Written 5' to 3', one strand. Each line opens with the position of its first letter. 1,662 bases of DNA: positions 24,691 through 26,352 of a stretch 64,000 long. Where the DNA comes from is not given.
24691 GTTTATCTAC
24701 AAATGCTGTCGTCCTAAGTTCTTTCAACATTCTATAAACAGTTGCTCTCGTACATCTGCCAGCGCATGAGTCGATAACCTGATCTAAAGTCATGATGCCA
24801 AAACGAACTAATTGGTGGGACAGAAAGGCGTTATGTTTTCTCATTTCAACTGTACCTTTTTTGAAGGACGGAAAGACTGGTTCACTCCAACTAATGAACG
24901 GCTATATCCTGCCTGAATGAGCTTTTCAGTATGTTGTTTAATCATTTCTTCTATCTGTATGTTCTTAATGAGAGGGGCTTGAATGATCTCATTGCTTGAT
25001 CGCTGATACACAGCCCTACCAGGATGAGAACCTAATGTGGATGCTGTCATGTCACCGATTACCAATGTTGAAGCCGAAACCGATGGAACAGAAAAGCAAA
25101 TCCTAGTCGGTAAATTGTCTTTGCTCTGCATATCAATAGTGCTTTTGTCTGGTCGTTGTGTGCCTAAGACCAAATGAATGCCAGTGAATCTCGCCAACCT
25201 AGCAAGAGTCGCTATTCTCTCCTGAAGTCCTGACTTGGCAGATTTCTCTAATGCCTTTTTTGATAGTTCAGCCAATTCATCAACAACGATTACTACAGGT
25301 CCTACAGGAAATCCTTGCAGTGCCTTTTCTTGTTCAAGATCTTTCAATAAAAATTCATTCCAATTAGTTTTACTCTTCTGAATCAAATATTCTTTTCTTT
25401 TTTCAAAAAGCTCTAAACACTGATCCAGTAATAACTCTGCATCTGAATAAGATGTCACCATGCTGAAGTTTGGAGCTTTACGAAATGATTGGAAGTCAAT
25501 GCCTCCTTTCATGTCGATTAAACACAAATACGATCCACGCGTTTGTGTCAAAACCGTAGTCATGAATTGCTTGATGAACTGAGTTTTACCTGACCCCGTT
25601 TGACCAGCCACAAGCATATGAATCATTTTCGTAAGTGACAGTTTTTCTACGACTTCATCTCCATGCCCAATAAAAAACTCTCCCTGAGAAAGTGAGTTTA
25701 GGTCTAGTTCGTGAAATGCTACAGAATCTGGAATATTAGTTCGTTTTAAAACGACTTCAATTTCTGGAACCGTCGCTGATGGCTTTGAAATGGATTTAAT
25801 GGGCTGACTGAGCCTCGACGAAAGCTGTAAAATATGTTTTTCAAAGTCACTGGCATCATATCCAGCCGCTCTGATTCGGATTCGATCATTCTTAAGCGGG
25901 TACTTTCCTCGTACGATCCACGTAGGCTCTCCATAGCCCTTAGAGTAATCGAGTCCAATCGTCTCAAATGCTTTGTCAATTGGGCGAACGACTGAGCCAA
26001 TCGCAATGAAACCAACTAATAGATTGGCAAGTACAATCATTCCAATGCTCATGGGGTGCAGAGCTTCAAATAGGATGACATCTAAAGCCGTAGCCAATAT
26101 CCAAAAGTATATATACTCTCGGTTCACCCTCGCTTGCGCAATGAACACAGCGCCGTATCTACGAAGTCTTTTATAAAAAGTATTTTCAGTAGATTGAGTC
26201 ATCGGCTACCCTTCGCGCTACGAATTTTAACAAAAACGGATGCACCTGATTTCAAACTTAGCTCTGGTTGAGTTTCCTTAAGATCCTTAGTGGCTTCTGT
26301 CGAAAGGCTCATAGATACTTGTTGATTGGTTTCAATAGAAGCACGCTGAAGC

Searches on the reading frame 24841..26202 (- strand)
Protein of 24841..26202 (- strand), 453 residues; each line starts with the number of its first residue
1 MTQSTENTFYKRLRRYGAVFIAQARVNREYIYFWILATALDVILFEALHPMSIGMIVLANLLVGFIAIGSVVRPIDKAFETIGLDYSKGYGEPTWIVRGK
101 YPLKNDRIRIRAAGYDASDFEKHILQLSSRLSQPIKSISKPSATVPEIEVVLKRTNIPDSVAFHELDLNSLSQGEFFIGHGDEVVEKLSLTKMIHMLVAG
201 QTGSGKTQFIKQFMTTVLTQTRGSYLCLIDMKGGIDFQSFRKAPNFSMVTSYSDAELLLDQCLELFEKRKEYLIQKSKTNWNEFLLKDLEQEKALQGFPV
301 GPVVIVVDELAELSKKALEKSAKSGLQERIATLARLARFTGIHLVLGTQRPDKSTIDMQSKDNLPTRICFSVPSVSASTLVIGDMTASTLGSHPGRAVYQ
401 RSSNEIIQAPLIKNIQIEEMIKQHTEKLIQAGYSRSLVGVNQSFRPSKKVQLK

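Call 27: search_protein_families(library=pfam, proteins=[window:24841-26202:-], max_evalue=0.01)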
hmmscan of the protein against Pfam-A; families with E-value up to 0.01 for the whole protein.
window:24841-26202:- (453 aa): 11 families
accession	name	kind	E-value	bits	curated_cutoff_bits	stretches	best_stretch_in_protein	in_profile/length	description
PF01580.24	FtsK_SpoIIIE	-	5.4e-18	65.7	24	1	184-351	29-219/221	FtsK/SpoIIIE family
PF13401.12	AAA_22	-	1.1e-05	26.2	27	1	196-320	8-103/130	AAA domain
PF05729.18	NACHT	-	0.00021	21.6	26.7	1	196-376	3-152/167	NACHT domain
PF01935.23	DUF87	-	0.00069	20.2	23.2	1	187-249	15-79/220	Helicase HerA, central domain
PF13481.12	AAA_25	-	0.0009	19.4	27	0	301-346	143-186/195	AAA domain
PF10412.15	TrwB_AAD_bind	-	0.001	18.5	20.5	1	194-234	16-54/387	Type IV secretion-system coupling protein DNA-binding domain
PF06745.19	ATPase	-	0.0036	17.1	26.6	0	195-333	21-151/231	KaiC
PF13479.12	AAA_24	-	0.0041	17.4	27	1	195-320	4-83/195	AAA domain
PF04665.18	Pox_A32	-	0.0043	17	22.8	1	191-271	11-89/242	Poxvirus A32 protein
PF12775.13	AAA_7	-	0.0068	16.4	25.8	0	187-218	27-58/181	P-loop containing dynein motor region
PF13191.12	AAA_16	-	0.0069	17.3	32.6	0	195-336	26-158/167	AAA ATPase domain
